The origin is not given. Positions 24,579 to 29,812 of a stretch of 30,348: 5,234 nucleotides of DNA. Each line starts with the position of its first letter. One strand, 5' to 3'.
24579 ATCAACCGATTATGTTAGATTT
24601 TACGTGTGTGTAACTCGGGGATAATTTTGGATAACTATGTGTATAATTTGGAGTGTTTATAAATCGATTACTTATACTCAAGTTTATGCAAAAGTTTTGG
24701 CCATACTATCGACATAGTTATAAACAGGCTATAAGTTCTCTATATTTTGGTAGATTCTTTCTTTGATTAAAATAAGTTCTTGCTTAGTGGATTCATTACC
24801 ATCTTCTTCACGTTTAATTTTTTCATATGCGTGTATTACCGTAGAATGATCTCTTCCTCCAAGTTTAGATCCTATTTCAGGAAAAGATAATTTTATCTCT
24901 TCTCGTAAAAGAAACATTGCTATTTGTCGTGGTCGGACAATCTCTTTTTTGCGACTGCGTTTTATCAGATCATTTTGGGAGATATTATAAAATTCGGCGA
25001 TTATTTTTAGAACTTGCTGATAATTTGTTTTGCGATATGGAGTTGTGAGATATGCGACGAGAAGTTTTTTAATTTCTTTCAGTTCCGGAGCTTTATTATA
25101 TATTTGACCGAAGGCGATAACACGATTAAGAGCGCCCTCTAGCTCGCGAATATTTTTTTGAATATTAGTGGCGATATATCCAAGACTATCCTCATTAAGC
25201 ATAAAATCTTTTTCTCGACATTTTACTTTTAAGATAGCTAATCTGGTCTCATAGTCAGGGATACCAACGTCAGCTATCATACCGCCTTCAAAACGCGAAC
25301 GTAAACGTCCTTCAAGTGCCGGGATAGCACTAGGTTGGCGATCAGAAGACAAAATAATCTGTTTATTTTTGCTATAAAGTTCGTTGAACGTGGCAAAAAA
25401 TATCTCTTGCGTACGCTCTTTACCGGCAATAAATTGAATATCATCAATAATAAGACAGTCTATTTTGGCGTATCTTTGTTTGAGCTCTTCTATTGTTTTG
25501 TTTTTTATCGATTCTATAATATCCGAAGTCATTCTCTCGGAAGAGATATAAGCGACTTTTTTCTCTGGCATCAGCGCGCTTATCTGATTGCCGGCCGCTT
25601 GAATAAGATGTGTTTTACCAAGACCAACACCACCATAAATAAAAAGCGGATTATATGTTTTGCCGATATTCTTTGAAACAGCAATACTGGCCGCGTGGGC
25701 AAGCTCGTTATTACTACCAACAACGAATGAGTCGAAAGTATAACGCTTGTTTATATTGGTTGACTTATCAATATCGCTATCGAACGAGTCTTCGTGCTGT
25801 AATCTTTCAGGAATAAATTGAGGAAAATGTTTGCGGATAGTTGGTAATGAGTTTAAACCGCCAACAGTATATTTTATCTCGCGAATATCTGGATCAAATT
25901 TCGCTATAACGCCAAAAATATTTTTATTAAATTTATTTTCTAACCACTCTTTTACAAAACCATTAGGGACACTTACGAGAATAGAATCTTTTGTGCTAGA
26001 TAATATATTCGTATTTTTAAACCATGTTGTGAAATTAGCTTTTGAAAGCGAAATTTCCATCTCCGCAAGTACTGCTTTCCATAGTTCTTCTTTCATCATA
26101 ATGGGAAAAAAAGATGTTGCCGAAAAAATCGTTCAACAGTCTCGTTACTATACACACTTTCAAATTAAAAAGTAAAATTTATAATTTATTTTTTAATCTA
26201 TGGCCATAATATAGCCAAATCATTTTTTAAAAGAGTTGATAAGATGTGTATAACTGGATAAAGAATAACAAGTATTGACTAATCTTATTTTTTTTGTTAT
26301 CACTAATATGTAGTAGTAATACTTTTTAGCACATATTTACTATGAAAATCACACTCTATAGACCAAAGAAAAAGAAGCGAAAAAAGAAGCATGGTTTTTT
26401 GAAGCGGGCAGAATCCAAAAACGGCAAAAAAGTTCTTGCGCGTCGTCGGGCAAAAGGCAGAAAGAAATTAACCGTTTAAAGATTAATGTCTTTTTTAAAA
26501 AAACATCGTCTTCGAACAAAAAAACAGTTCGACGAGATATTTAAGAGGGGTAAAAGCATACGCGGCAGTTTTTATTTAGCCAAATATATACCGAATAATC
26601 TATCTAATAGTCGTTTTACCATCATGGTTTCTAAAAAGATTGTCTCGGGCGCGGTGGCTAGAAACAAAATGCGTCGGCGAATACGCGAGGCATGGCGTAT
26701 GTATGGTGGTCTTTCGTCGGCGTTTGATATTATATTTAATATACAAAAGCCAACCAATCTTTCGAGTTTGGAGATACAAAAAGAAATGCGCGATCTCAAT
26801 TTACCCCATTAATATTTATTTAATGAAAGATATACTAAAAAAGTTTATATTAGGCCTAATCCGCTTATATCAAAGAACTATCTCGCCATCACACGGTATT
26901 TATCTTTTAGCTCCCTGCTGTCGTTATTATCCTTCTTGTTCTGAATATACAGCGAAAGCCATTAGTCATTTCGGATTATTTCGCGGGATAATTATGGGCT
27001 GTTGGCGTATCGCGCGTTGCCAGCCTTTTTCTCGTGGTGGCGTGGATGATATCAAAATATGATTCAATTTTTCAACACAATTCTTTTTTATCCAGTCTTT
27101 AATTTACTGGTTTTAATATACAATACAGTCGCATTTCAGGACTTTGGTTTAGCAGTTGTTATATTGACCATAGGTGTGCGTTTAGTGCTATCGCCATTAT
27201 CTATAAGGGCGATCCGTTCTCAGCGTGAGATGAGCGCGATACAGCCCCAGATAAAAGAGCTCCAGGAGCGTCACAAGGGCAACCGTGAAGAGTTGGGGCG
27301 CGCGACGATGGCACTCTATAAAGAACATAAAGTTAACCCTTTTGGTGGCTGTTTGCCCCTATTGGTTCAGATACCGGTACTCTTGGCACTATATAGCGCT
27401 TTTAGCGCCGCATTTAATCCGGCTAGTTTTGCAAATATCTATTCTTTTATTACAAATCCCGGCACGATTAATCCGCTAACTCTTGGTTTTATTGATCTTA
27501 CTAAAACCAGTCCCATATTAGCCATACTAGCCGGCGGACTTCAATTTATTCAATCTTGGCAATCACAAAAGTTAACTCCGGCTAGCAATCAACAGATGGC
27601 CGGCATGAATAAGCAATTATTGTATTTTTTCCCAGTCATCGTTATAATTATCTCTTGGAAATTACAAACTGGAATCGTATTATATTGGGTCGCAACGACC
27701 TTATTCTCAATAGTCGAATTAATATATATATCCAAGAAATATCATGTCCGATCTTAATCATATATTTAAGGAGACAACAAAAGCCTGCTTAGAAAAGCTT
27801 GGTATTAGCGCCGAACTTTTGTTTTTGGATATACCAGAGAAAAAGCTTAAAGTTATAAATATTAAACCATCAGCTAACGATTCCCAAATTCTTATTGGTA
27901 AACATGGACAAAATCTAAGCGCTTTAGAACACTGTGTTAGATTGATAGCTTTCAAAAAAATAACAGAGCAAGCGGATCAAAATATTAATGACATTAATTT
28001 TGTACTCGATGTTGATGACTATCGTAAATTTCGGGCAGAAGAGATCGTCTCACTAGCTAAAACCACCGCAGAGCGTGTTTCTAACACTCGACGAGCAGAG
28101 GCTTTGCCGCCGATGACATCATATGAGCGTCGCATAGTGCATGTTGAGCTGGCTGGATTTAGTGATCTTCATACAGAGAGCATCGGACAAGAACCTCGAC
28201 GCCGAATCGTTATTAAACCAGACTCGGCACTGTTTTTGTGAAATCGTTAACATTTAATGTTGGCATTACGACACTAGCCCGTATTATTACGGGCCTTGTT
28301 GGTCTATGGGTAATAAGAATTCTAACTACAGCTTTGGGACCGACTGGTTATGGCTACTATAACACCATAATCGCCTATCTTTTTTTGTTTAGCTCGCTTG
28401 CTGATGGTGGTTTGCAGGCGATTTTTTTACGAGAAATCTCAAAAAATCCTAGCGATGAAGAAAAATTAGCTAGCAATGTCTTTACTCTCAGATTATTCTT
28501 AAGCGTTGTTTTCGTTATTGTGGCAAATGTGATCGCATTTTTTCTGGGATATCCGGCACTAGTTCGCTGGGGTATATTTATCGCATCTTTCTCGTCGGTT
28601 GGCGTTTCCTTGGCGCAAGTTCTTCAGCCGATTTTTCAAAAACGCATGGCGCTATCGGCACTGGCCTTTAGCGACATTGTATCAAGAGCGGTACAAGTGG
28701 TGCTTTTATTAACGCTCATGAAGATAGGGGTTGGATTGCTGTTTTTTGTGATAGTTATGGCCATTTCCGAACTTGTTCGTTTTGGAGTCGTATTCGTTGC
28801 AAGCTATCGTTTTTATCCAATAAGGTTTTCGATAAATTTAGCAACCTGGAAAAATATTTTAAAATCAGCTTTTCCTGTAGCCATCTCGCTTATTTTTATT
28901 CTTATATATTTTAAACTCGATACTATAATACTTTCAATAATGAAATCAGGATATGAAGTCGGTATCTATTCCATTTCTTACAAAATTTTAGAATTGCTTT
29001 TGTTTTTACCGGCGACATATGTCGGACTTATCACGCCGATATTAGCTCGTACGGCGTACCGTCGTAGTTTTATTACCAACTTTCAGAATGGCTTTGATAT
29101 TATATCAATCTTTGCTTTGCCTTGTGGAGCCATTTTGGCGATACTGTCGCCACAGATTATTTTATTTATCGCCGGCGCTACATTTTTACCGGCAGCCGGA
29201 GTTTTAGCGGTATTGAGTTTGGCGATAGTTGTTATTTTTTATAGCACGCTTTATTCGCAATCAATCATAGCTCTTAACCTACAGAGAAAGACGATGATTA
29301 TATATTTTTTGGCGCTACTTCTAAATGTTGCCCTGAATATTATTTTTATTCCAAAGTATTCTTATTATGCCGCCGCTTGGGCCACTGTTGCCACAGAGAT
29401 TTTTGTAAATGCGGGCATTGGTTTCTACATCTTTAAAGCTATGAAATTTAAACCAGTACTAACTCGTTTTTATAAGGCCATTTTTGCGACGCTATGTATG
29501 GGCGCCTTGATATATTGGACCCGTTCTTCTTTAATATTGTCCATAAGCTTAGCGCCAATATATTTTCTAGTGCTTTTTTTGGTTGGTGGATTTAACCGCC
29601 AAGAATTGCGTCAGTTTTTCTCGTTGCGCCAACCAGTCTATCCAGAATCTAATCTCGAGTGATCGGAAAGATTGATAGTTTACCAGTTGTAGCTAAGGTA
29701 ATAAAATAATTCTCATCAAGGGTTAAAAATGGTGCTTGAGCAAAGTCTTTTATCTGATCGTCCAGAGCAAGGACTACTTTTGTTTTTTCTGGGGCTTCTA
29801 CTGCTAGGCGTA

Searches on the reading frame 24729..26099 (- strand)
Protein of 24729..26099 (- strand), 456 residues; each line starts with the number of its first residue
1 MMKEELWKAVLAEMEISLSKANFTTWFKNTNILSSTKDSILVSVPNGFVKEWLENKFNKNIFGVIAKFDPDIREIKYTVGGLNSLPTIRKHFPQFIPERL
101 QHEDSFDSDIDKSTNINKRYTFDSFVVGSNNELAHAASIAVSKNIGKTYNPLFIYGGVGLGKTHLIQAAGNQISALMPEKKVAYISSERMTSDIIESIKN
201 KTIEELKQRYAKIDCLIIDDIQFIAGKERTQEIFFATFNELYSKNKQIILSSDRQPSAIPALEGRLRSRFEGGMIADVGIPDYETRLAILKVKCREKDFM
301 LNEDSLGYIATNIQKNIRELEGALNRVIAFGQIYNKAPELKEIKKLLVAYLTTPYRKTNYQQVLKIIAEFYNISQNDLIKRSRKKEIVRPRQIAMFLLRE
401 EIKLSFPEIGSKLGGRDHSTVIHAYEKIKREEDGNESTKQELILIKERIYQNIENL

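Call 63: search_protein_families(library=pfam, proteins=[window:24729-26099:-], max_evalue=0.001)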
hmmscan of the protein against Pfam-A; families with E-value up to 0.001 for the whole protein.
window:24729-26099:- (456 aa): 8 families
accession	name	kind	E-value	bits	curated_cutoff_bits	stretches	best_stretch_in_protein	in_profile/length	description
PF00308.24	Bac_DnaA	-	2.2e-66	223.5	23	1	117-276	2-161/162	Bacterial DnaA ATPAse domain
PF08299.17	Bac_DnaA_C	-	2.2e-27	95.3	31.5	1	361-428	2-69/69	Bacterial dnaA protein helix-turn-helix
PF11638.13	DnaA_N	-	9.6e-14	51.3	24.6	1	4-61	1-59/65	DnaA N-terminal domain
PF01695.23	IstB_IS21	-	6.1e-09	36.2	24.1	1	152-251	95-192/238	IstB-like ATP binding protein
PF00004.35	AAA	-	2.4e-06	28.5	21.2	1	153-271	2-128/131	ATPase family associated with various cellular activities (AAA)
PF13173.12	AAA_14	-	0.00011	22.7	27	1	150-235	3-85/129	AAA domain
PF13401.12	AAA_22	-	0.00049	20.9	27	0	150-227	6-65/130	AAA domain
PF01637.24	ATPase_2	-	0.00099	19.4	33.2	0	147-253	18-117/225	ATPase domain predominantly from Archaea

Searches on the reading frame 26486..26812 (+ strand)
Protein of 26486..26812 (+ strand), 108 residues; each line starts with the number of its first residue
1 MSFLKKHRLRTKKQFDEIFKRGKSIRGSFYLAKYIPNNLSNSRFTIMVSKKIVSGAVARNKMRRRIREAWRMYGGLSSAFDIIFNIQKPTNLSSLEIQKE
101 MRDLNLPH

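Call 63: search_protein_families(library=pfam, proteins=[window:26486-26812:+], max_evalue=0.001)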
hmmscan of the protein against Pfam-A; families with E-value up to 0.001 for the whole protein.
window:26486-26812:+ (108 aa): 1 family
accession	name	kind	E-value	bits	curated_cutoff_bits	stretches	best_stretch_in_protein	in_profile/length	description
PF00825.24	Ribonuclease_P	-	1.6e-22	80.1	22.3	1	4-104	2-104/109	Ribonuclease P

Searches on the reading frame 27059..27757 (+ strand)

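Call 63: search_protein_families(library=pfam, proteins=[window:27059-27757:+], max_evalue=0.001)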
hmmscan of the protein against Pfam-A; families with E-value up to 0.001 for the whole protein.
window:27059-27757:+ (232 aa): 1 family
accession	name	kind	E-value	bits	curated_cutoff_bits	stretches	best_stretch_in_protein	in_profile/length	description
PF02096.25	60KD_IMP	-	1e-48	165.8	35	1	29-225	1-162/163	60Kd inner membrane protein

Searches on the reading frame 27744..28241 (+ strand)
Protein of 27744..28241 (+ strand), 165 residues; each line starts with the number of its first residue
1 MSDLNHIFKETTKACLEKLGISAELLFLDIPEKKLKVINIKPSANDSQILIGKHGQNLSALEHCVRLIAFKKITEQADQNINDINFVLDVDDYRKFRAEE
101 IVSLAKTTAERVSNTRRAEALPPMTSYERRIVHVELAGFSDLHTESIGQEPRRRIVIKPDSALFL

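Call 63: search_protein_families(library=pfam, proteins=[window:27744-28241:+], max_evalue=0.001)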
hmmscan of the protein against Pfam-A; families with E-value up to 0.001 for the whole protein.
window:27744-28241:+ (165 aa): 2 families
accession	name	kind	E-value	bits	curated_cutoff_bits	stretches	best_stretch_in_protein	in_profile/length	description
PF01424.28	R3H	-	2.9e-18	66.1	26.8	1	100-159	2-60/60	R3H domain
PF13083.13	KH_KhpA-B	-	5.2e-05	23.5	32.1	1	32-72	25-65/73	KhpA/KhpB, KH domain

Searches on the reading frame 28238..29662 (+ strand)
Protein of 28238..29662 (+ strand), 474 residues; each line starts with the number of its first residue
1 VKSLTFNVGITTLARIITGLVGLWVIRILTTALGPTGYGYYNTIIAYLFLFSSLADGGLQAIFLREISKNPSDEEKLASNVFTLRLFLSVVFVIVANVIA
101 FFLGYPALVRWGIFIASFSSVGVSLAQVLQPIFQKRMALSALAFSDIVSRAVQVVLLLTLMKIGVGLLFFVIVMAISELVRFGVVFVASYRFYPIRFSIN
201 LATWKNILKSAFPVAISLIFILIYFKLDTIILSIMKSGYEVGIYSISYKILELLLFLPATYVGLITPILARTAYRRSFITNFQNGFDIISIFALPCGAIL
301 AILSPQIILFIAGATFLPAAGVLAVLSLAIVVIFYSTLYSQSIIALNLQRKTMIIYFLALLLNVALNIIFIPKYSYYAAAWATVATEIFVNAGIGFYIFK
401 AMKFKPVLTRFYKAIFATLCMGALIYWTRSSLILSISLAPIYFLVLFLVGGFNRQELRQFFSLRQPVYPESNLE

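Call 63: search_protein_families(library=pfam, proteins=[window:28238-29662:+], max_evalue=0.001)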
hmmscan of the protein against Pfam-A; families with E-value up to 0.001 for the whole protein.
window:28238-29662:+ (474 aa): 2 families
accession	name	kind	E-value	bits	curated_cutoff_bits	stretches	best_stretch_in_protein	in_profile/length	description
PF01943.22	Polysacc_synt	-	1.7e-25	90.5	28.2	1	7-271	4-272/274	Polysaccharide biosynthesis protein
PF13440.11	Polysacc_synt_3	-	2.9e-18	66.6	23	1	32-319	5-291/293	Polysaccharide biosynthesis protein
